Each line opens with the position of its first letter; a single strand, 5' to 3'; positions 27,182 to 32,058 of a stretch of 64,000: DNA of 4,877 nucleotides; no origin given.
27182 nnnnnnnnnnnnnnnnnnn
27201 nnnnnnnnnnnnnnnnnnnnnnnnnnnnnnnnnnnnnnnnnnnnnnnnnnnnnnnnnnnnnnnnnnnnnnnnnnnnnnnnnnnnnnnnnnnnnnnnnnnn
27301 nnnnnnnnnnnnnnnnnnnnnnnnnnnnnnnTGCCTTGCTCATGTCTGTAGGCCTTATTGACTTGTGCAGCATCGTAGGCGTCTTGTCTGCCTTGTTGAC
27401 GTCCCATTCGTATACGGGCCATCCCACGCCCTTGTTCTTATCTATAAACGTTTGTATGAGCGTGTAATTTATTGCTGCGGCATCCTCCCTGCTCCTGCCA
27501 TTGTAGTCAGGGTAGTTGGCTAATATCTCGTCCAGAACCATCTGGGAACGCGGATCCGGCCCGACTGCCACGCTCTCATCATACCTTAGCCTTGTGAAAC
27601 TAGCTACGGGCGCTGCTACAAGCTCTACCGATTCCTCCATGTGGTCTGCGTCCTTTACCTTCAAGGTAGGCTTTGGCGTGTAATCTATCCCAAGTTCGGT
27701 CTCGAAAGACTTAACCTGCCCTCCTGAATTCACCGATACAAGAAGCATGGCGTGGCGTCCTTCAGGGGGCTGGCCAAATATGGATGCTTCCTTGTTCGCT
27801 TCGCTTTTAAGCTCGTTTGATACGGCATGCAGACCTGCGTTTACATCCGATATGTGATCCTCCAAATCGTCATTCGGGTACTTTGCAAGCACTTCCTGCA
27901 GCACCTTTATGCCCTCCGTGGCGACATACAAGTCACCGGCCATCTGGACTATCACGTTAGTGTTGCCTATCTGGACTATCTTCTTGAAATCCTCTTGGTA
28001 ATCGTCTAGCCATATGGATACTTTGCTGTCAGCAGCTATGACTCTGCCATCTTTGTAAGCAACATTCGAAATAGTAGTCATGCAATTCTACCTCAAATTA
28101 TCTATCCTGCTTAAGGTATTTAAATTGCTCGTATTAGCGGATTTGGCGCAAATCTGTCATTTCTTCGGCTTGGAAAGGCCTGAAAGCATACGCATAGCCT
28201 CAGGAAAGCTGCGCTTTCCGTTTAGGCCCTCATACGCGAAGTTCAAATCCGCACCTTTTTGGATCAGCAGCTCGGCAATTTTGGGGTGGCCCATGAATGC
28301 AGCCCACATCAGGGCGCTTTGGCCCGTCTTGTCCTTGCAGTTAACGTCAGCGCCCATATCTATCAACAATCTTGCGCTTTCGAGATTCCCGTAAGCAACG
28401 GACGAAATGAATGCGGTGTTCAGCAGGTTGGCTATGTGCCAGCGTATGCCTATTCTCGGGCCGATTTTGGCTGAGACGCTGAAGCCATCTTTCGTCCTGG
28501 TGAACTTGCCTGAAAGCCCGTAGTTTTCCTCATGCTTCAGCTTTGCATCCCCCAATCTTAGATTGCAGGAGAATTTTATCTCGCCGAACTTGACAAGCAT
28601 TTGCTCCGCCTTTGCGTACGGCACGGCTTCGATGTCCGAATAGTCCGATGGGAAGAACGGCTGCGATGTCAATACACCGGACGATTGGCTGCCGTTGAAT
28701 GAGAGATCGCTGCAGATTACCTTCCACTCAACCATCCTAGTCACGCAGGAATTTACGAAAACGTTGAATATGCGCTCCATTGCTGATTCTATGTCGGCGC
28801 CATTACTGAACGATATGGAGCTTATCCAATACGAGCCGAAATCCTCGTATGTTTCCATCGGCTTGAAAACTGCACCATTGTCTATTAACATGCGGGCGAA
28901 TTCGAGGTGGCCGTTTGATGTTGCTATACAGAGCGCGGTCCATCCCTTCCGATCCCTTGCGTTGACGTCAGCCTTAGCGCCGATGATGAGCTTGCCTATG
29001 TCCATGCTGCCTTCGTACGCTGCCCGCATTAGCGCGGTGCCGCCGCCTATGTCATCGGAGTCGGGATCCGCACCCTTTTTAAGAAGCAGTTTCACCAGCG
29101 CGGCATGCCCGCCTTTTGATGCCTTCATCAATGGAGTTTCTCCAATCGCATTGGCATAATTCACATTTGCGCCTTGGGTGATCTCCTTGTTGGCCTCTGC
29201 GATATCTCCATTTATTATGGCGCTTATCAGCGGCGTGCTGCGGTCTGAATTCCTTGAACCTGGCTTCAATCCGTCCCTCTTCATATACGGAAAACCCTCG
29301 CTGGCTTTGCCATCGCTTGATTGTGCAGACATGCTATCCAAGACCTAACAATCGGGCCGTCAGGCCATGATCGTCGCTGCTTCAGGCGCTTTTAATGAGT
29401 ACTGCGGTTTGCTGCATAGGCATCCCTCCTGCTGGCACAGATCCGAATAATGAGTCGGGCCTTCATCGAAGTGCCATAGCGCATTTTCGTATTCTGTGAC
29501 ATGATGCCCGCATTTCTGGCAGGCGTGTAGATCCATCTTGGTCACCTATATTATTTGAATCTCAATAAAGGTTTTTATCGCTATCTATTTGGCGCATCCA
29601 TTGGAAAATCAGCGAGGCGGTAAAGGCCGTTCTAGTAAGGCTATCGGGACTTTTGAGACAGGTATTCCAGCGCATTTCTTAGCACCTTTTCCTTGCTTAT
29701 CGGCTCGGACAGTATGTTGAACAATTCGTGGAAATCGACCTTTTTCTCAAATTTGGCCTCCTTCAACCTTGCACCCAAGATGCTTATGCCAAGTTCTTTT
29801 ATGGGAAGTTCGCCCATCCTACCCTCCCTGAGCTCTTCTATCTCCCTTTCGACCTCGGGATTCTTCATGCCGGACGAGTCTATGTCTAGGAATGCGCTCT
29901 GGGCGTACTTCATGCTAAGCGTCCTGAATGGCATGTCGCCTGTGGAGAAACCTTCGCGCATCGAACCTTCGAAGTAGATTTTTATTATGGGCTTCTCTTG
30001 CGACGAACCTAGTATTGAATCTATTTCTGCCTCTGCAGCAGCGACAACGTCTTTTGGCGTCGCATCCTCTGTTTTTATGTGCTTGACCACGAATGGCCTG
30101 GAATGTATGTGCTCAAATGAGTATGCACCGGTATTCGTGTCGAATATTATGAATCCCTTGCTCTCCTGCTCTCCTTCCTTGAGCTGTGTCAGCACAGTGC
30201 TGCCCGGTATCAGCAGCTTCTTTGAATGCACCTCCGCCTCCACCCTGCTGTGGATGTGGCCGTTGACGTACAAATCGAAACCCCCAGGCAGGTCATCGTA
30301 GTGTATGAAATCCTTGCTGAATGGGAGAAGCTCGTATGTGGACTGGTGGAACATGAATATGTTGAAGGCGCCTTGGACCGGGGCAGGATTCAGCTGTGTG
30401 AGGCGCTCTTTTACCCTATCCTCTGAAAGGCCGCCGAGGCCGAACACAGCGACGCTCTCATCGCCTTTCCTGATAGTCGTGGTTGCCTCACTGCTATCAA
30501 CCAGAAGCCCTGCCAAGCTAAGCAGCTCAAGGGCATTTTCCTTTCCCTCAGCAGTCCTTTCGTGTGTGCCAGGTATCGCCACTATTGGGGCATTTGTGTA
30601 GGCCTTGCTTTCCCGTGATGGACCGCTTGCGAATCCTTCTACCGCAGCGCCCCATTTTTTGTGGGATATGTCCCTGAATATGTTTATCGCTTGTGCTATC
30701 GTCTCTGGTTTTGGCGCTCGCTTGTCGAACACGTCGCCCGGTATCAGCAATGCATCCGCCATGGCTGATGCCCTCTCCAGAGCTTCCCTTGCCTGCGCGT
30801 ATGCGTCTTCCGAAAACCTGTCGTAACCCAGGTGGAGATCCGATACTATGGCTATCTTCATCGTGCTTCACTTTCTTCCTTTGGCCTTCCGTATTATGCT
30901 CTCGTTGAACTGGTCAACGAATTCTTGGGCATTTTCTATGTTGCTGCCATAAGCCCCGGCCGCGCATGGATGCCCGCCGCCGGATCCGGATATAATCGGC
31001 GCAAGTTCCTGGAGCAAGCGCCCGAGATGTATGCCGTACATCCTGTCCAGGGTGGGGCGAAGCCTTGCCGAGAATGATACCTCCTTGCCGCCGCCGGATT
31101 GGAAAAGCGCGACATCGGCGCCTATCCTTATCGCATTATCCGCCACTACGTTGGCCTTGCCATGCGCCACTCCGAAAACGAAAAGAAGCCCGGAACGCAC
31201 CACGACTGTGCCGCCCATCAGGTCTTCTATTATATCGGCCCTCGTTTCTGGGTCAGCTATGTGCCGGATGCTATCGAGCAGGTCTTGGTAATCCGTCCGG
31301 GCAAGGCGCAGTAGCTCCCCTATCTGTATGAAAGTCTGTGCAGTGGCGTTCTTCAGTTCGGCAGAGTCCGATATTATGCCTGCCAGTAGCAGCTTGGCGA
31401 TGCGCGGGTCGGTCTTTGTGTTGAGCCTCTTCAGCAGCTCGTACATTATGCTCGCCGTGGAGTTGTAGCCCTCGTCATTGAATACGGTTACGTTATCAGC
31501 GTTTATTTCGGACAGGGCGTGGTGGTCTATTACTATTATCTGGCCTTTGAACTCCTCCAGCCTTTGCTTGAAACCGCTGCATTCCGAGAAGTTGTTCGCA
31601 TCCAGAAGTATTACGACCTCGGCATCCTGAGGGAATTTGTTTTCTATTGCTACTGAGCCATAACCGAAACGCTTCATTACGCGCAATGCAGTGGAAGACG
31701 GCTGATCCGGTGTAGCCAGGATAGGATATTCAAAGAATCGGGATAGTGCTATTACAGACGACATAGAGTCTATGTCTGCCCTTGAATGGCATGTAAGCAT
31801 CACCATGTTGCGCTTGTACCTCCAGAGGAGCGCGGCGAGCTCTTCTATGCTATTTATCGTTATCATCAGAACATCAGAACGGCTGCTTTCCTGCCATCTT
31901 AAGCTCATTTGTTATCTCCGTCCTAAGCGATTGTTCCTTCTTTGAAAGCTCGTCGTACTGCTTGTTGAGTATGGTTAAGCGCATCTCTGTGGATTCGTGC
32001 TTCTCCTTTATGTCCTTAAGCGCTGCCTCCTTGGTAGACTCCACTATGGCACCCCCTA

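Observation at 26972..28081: Orphan proteasome-beta-type Ntn hydrolase with intact catalytic residues, no propeptide and a coiled-coil tail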

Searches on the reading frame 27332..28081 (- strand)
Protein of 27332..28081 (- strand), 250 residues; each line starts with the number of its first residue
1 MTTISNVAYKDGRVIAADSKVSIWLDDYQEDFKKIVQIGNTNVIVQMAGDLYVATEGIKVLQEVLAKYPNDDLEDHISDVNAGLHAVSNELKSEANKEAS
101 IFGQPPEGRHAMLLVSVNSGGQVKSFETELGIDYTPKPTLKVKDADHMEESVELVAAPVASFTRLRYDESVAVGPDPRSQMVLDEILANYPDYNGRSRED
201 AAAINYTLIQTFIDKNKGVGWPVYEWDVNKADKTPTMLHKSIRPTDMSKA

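Call 53: predict_structure(alignment_id=A3)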
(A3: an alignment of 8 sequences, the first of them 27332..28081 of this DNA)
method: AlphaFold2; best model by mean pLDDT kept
length: 250 residues; sequences in the alignment: 8
mean_pLDDT: 88.3   pTM: 0.84
mean pLDDT of the five models: 88.3, 85.8, 85.7, 85.1, 77.8
residues with pLDDT >= 90: 150; 70-90: 84; 50-70: 11; < 50: 5
segments of 3 or more residues with pLDDT < 50: none
pLDDT, mean of each block of 10 residues (from residue 1): 92 89 54 82 92 94 94 95 96 91 89 93 94 87 78 87 96 90 95 93 93 84 91 88 70
secondary structure, 60 per line:
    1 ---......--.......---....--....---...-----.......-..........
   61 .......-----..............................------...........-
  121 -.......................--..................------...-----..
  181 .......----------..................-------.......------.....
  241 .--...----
elements in order: E4-9 E12-18 E22-25 E28-31 E35-37 E43-49 H51-67 H73-102 E109-119 E122-144 E147-164 E171-173 H179-187 H198-215 E223-229 E236-241

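Call 58: fold_search(model_id=the predicted structure, library=pdb)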
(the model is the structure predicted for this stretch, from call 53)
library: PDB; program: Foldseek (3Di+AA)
matches with E <= 10: 1192; with E <= 0.001: 772
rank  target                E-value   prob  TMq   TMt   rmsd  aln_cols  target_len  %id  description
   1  4r3o_I                5.8e-09  1.00  0.56  0.63   6.0       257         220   14  Human Constitutive 20S Proteasome (released 2015-01-28)
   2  6htb_H                6.8e-09  1.00  0.57  0.64   5.6       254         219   15  Yeast 20S proteasome with human beta2c (S171G) (released 2019-01-30)
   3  3unf_H                6.8e-09  1.00  0.55  0.62   6.5       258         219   15  Mouse 20S immunoproteasome in complex with PR-957 (released 2012-02-29)
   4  8adn_J                7.2e-09  1.00  0.54  0.67  10.2       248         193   14  Vairimorpha necatrix 20S proteasome from spores (released 2022-11-23)
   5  7lxt_L                8.0e-09  1.00  0.55  0.65   9.7       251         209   16  Structure of Plasmodium falciparum 20S proteasome with bound bortezomib (released 2021-09-22)
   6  5bxl_H                1.0e-08  1.00  0.54  0.60   9.3       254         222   14  Yeast 20S proteasome beta2-G170A mutant (released 2016-06-15)
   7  6muv_L                1.0e-08  1.00  0.53  0.63  10.3       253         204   16  The structure of the Plasmodium falciparum 20S proteasome in complex with two PA28 activators (released 2019-08-07)
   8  8bzl_V                1.1e-08  1.00  0.56  0.63   6.1       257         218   14  Human 20S Proteasome in complex with peptide activator peptide BLM42 (released 2023-12-27)
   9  5fg9_H                1.1e-08  1.00  0.55  0.59   9.3       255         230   14  Yeast 20S proteasome beta2-T(-2)V mutant (released 2016-03-23)
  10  8ysx_B                1.2e-08  1.00  0.58  0.65   5.6       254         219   15  canine immunoproteasome 20S subunit in complex with compound 2 (released 2024-07-31)
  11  7b12_w                1.2e-08  1.00  0.57  0.63   5.7       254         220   15  HUMAN IMMUNOPROTEASOME 20S PARTICLE IN COMPLEX WITH [2-(3-ethylphenyl)-1-[(2S)-3-phenyl-2-[(pyrazin-2-yl)formamido]pro (released 2021-12-01)
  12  5lox_1                1.3e-08  1.00  0.61  0.63   4.5       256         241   16  Helical Assembly of the Anbu Complex from Pseudomonas aeruginosa (released 2017-06-07)
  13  5nyw_L                1.3e-08  1.00  0.58  0.61   5.1       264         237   12  Anbu (ancestral beta-subunit) from Yersinia bercovieri (released 2017-05-24)
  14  4ya7_H                1.3e-08  1.00  0.55  0.61   9.3       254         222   14  Yeast 20S proteasome beta2-H114D mutant in complex with Ac-LAE-ep (released 2015-06-17)
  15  5nyw_H                1.4e-08  1.00  0.56  0.60   5.2       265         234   12  Anbu (ancestral beta-subunit) from Yersinia bercovieri (released 2017-05-24)
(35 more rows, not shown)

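Call 78: search_solved_structures(query=A3, max_evalue=10, show_alignments=0)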
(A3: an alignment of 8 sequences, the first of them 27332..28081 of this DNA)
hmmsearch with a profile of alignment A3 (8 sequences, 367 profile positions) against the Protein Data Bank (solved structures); distinct sequences matched with E-value up to 10: 171 (the best 60 are shown).
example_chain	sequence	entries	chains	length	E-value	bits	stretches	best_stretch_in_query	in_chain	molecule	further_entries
5fmg_L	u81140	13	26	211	4.9e-06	29.2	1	3-51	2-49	PROTEASOME SUBUNIT BETA TYPE | 20S proteasome beta-5 subunit | Proteasome subunit beta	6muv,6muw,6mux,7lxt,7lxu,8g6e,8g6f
9y0l_L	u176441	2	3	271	6.5e-06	28.8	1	2-51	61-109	Proteasome subunit beta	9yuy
9y0k_L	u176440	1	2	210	9.4e-06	28.2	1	7-51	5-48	Proteasome subunit beta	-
7qve_o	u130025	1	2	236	3e-05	26.6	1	2-51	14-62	Proteasome subunit beta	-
4r3o_I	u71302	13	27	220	7.2e-05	25.3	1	2-62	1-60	Proteasome subunit beta type-7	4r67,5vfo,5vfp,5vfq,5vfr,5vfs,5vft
5a0q_I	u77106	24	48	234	7.8e-05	25.2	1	2-62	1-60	PROTEASOME SUBUNIT BETA TYPE-7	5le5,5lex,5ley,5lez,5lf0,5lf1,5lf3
1iru_I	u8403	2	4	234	7.8e-05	25.2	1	2-62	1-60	20S proteasome | Proteasome subunit beta type-7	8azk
6htb_H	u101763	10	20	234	7.8e-05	25.2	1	2-62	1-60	Proteasome subunit beta type-7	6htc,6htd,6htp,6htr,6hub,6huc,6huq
3unb_H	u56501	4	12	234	7.9e-05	25.2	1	2-62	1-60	Proteasome subunit beta type-7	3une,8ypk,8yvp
8qys_K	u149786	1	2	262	8e-05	25.2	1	2-62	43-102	Proteasome subunit beta type-7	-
22mm_O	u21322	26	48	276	8.4e-05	25.1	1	2-62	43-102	Proteasome subunit beta type-7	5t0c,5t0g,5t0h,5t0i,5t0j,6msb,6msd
5gjq_b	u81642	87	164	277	8.5e-05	25.1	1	2-62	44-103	Proteasome subunit beta type-7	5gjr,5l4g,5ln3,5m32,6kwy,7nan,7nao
8fz5_I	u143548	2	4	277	8.5e-05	25.1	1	2-62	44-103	Proteasome subunit beta type-7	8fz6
6epc_2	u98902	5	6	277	8.6e-05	25.1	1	2-62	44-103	Proteasome subunit beta type-7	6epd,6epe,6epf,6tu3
8qyj_K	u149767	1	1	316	0.0001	24.8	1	2-62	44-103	Proteasome subunit beta type-7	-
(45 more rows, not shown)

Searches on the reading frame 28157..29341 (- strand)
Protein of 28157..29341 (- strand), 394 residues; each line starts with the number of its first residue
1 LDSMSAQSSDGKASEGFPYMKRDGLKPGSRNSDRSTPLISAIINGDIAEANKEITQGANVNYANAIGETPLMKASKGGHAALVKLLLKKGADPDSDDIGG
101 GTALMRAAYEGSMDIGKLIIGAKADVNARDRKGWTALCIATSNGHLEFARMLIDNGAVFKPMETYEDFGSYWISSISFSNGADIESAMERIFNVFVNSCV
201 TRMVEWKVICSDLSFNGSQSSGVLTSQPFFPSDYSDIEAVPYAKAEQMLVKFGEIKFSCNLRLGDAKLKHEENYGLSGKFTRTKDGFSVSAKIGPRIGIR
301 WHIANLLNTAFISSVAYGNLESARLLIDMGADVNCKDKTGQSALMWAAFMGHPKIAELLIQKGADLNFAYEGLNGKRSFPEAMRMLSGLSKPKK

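Call 13: search_protein_families(library=pfam, proteins=[window:28157-29341:-], max_evalue=0.001)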
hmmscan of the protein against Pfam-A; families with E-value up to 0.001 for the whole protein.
window:28157-29341:- (394 aa): 7 families
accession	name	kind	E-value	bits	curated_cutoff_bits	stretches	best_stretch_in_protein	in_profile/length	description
PF00023.36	Ank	-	2.5e-38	128.3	21.1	3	340-367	2-29/33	Ankyrin repeat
PF12796.13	Ank_2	-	1.3e-37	128.7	27.3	3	90-157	19-84/90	Ankyrin repeats (3 copies)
PF13637.12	Ank_4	-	1.7e-31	108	22.7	2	104-153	1-50/50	Ankyrin repeats (many copies)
PF13606.12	Ank_3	-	5.8e-26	87.8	22.3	1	340-367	2-29/30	Ankyrin repeat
PF13857.12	Ank_5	-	6.3e-22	77.9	27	3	58-104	7-53/56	Ankyrin repeats (many copies)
PF24521.3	Ank_KRIT1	-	2.4e-06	27.8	80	0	37-140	21-125/149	KRIT1 ankyrin-repeats domain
PF23745.1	ANK_LRRK2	-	6.3e-05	23.3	27.5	0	318-364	42-88/130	LRRK2 ANK repeat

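Call 76: search_protein_families(library=padloc, proteins=[window:28157-29341:-], max_evalue=0.01)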
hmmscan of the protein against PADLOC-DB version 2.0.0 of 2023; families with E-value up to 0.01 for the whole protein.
window:28157-29341:- (394 aa): 3 families
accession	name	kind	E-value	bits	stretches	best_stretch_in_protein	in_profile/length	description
PDLC04783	PDC-M72A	-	1e-34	118.5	2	23-160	219-356/392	-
PDLC02908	Ankyrin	-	4.9e-12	42.9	2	59-155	728-824/880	-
PDLC02203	MzaA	-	4.2e-10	36.5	1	71-140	15-84/683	-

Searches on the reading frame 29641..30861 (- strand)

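Call 13: search_protein_families(library=pfam, proteins=[window:29641-30861:-], max_evalue=0.001)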
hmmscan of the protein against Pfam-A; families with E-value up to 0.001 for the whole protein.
window:29641-30861:- (406 aa): 2 families
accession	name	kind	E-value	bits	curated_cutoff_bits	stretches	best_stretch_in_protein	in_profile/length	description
PF12850.12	Metallophos_2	-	7.7e-09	36.2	27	1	1-244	1-153/154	Calcineurin-like phosphoesterase superfamily domain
PF00149.33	Metallophos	-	2.5e-08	35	21.5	1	1-205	1-190/191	Calcineurin-like phosphoesterase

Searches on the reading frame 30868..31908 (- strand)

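Call 13: search_protein_families(library=pfam, proteins=[window:30868-31908:-], max_evalue=0.001)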
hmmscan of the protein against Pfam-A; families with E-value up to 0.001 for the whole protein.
window:30868-31908:- (346 aa): 2 families
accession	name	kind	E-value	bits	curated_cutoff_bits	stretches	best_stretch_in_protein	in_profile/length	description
PF01368.27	DHH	-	1.2e-17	64.8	28.1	1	36-178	2-125/125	DHH family, N-terminal domain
PF02272.25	DHHA1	-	9.4e-12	45.7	25.9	1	266-338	34-100/102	DHHA1 domain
